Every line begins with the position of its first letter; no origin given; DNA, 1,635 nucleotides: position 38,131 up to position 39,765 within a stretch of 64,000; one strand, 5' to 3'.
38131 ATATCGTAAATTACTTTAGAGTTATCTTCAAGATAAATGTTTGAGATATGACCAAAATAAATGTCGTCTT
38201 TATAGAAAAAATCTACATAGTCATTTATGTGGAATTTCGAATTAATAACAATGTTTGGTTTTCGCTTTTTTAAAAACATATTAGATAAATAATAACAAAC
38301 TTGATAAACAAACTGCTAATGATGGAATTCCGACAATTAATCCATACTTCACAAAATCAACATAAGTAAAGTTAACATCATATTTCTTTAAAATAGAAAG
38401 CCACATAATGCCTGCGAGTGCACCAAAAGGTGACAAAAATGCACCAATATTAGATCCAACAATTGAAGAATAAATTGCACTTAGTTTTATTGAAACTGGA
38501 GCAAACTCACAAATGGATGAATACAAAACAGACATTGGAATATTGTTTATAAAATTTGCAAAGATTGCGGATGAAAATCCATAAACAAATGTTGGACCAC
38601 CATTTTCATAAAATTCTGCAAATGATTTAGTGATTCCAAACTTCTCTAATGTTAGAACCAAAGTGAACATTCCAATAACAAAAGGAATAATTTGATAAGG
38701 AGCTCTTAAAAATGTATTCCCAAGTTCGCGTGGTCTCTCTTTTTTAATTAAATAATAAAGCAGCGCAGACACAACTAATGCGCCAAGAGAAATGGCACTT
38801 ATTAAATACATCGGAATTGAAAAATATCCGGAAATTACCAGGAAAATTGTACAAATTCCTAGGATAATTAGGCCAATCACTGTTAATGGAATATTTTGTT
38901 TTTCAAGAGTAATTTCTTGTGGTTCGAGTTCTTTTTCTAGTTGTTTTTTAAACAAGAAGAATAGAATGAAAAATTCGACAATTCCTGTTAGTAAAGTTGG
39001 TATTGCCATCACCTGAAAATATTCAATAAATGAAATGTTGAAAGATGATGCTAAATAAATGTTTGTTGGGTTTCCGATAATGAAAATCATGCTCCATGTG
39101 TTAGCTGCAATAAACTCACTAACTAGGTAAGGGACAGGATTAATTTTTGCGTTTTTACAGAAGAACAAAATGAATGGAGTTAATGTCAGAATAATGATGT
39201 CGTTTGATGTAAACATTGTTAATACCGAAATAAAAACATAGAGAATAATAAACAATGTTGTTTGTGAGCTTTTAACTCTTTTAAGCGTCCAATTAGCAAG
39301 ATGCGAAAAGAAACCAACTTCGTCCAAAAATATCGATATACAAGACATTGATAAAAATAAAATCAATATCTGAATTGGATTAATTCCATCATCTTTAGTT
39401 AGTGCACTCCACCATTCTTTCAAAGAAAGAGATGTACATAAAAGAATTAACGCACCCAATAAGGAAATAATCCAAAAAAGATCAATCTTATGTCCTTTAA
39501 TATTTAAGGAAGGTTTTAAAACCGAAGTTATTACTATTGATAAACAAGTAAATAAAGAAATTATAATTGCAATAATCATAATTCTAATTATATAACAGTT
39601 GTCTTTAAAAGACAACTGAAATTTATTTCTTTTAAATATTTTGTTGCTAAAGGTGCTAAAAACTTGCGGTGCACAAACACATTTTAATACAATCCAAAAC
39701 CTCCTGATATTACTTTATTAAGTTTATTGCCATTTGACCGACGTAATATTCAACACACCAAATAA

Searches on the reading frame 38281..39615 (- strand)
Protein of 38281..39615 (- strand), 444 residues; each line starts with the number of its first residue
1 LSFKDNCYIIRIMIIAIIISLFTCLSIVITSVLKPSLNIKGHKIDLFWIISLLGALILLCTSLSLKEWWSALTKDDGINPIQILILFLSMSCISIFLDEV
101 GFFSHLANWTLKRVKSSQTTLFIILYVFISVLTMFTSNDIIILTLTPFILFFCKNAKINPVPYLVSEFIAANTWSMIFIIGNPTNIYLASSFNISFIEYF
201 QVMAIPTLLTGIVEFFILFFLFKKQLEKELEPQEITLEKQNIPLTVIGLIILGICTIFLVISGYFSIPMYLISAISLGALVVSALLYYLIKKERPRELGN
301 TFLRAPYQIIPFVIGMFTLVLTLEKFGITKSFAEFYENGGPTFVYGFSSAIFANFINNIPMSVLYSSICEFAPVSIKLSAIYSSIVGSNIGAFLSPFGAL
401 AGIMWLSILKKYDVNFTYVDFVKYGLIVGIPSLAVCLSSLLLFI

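Call 19: search_protein_families(library=pfam, proteins=[window:38281-39615:-], max_evalue=0.001)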
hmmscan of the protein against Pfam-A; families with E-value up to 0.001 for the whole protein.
window:38281-39615:- (444 aa): 2 families
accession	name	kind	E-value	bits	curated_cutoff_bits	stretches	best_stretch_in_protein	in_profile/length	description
PF03600.22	CitMHS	-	3.7e-38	131.9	31.9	1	49-369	13-314/336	Citrate transporter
PF02040.21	ArsB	-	2.2e-30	106.8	22.2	1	85-443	56-422/423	Arsenical pump membrane protein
